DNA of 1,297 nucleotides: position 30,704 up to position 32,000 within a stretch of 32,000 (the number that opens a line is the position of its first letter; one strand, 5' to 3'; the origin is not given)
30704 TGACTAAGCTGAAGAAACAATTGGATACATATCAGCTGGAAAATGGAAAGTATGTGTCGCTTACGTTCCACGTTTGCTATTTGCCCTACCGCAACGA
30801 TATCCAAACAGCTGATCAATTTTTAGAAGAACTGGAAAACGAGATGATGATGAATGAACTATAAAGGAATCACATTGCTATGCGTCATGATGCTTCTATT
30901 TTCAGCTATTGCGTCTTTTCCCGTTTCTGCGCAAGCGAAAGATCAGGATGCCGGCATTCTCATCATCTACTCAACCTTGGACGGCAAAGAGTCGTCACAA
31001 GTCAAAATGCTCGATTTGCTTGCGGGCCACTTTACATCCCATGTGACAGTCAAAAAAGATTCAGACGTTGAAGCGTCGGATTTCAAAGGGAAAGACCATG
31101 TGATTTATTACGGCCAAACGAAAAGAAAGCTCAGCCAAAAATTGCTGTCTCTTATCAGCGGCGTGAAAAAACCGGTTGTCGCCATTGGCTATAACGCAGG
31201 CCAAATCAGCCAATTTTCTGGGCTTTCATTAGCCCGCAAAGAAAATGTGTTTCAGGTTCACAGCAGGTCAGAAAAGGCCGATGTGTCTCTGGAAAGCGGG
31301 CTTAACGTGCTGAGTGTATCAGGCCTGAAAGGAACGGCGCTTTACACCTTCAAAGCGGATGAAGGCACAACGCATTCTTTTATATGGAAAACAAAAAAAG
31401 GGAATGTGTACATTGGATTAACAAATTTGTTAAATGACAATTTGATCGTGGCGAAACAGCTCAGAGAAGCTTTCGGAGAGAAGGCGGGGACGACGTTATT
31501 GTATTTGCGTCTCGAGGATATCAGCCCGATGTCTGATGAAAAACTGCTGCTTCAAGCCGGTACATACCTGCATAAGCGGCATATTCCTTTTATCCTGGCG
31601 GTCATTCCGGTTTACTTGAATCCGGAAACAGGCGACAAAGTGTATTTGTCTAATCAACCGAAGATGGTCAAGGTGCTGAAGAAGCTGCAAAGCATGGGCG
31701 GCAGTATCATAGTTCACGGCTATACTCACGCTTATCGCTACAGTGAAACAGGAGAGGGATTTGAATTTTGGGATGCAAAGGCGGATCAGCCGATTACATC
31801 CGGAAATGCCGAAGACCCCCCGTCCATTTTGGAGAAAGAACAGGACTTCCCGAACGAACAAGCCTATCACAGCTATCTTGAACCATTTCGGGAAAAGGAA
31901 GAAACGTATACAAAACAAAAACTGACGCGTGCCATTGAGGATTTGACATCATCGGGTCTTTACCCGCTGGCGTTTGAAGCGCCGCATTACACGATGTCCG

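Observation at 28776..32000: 5' half of a Bcs-like, c-di-GMP-gated exopolysaccharide operon (ydaJ-ydaK-ydaL...)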

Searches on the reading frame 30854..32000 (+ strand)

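Call 7: search_protein_families(library=pfam, proteins=[window:30854-32000:+], max_evalue=0.1)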
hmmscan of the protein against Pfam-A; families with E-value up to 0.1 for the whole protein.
window:30854-32000:+ (382 aa): 1 family
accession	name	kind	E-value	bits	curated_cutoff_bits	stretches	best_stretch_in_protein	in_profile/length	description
PF10096.14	DUF2334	-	4.4e-36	124.8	26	1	217-382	3-129/203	Uncharacterized protein conserved in bacteria (DUF2334)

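Call 8: search_protein_families(library=ncbifam, proteins=[window:30854-32000:+], max_evalue=0.1)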
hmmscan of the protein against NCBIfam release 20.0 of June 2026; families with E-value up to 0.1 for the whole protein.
window:30854-32000:+ (382 aa): 1 family
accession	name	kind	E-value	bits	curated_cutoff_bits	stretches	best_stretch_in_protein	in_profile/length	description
NF053788.1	GlcNAc_PG_deac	equivalog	0.072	12.5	280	0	242-294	29-76/241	N-acetylglucosaminyl phosphatidylglycerol deacetylase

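Call 48: find_homologous_proteins(query=window:30854-32000:+, max_evalue=1e-10)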
Query window:30854-32000:+ (382 aa): 365 proteins with E <= 1e-10 among 3539 candidates; the best 120 are listed.
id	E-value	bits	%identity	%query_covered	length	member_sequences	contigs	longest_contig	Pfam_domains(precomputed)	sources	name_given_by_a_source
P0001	4.5e-229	778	92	100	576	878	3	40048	PF10096.15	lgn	-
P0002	1.3e-210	717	85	100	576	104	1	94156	PF10096.15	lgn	-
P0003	4.2e-194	663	98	81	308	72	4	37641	PF10096.15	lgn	-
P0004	7.1e-191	652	76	100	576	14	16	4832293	PF10096.15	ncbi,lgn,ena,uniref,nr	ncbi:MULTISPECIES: DUF2334 domain-containing protein [Bacillus]|uniref:DUF2334 domain-containing pro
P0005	1.6e-186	638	74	100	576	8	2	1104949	PF10096.15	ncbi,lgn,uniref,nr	ncbi:DUF2334 domain-containing protein [Bacillus swezeyi]|uniref:DUF2334 domain-containing protein n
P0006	1.6e-185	634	73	100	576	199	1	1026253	PF10096.15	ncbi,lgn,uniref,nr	ncbi:DUF2334 domain-containing protein [Bacillus haynesii]|uniref:DUF2334 domain-containing protein 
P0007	3.7e-185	633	95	81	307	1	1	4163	PF10096.15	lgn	-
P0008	5.2e-185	633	74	100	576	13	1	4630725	PF10096.15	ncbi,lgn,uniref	ncbi:DUF2334 domain-containing protein [Bacillus sp. FSL M8-0168]|uniref:DUF2334 domain-containing p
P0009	8.1e-182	622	72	100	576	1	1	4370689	PF10096.15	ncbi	ncbi:DUF2334 domain-containing protein [Bacillus sp. PK6-026]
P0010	2.2e-181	621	74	100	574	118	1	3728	PF10096.15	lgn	-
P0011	2.2e-180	617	72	100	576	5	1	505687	PF10096.15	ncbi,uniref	ncbi:DUF2334 domain-containing protein [Bacillus sp. z60-11]|uniref:DUF2334 domain-containing protei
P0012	3.9e-180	617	72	100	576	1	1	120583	PF10096.15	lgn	-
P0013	4.8e-180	616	71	100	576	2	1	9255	PF10096.15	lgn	-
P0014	9.0e-180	615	72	100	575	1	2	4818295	PF10096.15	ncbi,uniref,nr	ncbi:DUF2334 domain-containing protein [Bacillus sp. MBGLi79]|uniref:DUF2334 domain-containing prote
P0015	1.2e-168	579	67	100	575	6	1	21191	PF10096.15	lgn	-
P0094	1.8e-68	249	38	99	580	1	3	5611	PF10096.15,PF01522.27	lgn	-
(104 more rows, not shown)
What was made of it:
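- On CE4 polysaccharide deacetylase / DUF2334: One distant homologue, P0094, carries a precomputed PF01522 hit (call 48).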

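Call 56: predict_structure(alignment_id=A3)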
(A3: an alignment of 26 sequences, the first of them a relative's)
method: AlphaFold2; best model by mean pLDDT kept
length: 576 residues; sequences in the alignment: 26
mean_pLDDT: 88.5   pTM: 0.83
mean pLDDT of the five models: 88.5, 87.7, 86.5, 85.1, 84.6
residues with pLDDT >= 90: 365; 70-90: 164; 50-70: 36; < 50: 11
segments of 3 or more residues with pLDDT < 50: 20-25
pLDDT, mean of each block of 10 residues (from residue 1): 66 65 43 86 92 96 94 93 93 93 92 92 85 84 76 89 90 92 93 89 90 94 96 98 97 88 92 98 96 74 87 86 88 94 95 96 95 93 96 97 92 95 96 90 90 90 95 96 96 96 94 89 66 67 89 91 78 62
secondary structure, 60 per line:
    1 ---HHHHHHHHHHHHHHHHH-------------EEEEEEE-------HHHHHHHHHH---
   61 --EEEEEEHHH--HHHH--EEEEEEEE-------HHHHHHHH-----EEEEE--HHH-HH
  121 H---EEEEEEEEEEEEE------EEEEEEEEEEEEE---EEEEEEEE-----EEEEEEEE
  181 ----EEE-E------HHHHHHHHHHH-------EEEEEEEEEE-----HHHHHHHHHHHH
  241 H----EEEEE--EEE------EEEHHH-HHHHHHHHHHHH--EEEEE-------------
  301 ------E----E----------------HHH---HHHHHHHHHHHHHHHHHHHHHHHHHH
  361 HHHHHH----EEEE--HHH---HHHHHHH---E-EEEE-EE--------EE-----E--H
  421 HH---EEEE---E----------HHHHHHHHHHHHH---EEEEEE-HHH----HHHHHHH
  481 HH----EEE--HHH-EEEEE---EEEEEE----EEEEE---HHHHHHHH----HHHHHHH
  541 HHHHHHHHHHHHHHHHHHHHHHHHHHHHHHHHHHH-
elements in order: H4-20 E34-40 H48-57 E63-68 H74-77 E80-87 H95-102 E108-112 E125-137 E144-156 E160-167 E173-180 E185-187 H196-206 E214-223 H229-241 E246-250 E253-255 E262-264 H269-280 E283-287 H335-366 E371-374 H383-389 E395-398 E426-429 H444-456 E460-465 H474-482 E487-489 E496-500 E504-509 E514-518 H522-529 H534-575
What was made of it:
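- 30854..32000 (+): ydaL, the first 382 of 576 codons: a signal peptide, an N-terminal alpha/beta domain and the first two thirds of the DUF2334 (CE4 deacetylase-like) domain. The gene continues beyond the window. AF2 model pLDDT 88.5 (call 56).
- On CE4 polysaccharide deacetylase / DUF2334: AF2 model pLDDT 88.5, pTM 0.83 (call 56).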

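Call 59: fold_search(model_id=the predicted structure, library=pdb)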
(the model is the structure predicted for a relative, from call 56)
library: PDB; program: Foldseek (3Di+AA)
matches with E <= 10: 1465; with E <= 0.001: 10
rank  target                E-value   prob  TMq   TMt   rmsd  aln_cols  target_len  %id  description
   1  7fbw                  5.1e-05  1.00  0.25  0.68   4.8       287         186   10  Acetylxylan esterase from Caldanaerobacter subterraneus subsp. tengcongensis (released 2021-10-27)
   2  2cc0_A                7.0e-05  1.00  0.23  0.60   6.1       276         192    8  Family 4 carbohydrate esterase from Streptomyces lividans in complex with acetate (released 2006-01-23)
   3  2c1g                  9.6e-05  1.00  0.26  0.37   8.5       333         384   11  Structure of Streptococcus pneumoniae peptidoglycan deacetylase (SpPgdA) (released 2005-09-15)
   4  7bkf                  1.1e-04  1.00  0.27  0.51   4.4       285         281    9  Crystal structure of WT BA3943, a CE4 family pseudoenzyme from Bacillus Anthracis (released 2021-05-19)
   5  2c1i                  1.3e-04  1.00  0.25  0.36   9.7       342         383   11  Structure of Streptococcus pneumoniae peptidoglycan deacetylase (SpPgdA) D 275 N Mutant. (released 2005-09-20)
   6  6hm9                  1.6e-04  1.00  0.26  0.51   4.8       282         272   10  Crystal structure of a BA3943 mutant,a CE4 family pseudoenzyme with restored enzymatic activity. (released 2019-10-09)
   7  8t0j                  2.0e-04  1.00  0.29  0.56  11.5       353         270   10  Salmonella Typhimurium ArnD (released 2023-10-18)
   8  6hpa                  3.0e-04  1.00  0.26  0.51   4.6       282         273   10  Crystal structure of a BA3943 mutant,a CE4 family pseudoenzyme (released 2019-10-09)
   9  5lgc_A                6.0e-04  1.00  0.24  0.61   5.9       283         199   11  T48 deacetylase with substrate (released 2017-08-02)
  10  2vyo                  7.1e-04  1.00  0.25  0.63   6.2       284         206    9  Chitin deacetylase family member from Encephalitozoon cuniculi (released 2008-08-12)
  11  7vkz_A                1.2e-03  1.00  0.22  0.18   6.3       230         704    9  The complex structure of beta-1,2-glucosyltransferase from Ignavibacterium album with 1-Deoxynojirimycin (released 2022-03-09)
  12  2jk0_G                1.2e-03  0.54  0.11  0.18  19.4       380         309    9  Structural and functional insights into Erwinia carotovora L- asparaginase (released 2008-08-05)
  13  7vkw_B                1.6e-03  1.00  0.22  0.19   5.9       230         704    9  The apo structure of beta-1,2-glucosyltransferase from Ignavibacterium album (released 2022-03-09)
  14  7vkx_A                1.8e-03  1.00  0.21  0.18   6.6       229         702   10  The complex structure of beta-1,2-glucosyltransferase from Ignavibacterium album with glucose (released 2022-03-09)
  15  4l1g_D                2.2e-03  1.00  0.23  0.55   8.2       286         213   10  Crystal structure of the Bc1960 peptidoglycan N-acetylglucosamine deacetylase from Bacillus cereus (released 2014-06-04)
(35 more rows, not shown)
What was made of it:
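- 30854..32000 (+): Best PDB fold matches are CE4 esterases/deacetylases (call 59).
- On CE4 polysaccharide deacetylase / DUF2334: The top ten Foldseek PDB hits are all CE4 esterases/deacetylases: E from 5e-5 to 7e-4, target TM-score 0.36-0.68 (eight of the ten at 0.5 or above), about 10% identity (call 59).
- A deacetylase-like partner recalls PgaB and IcaB (call 59).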
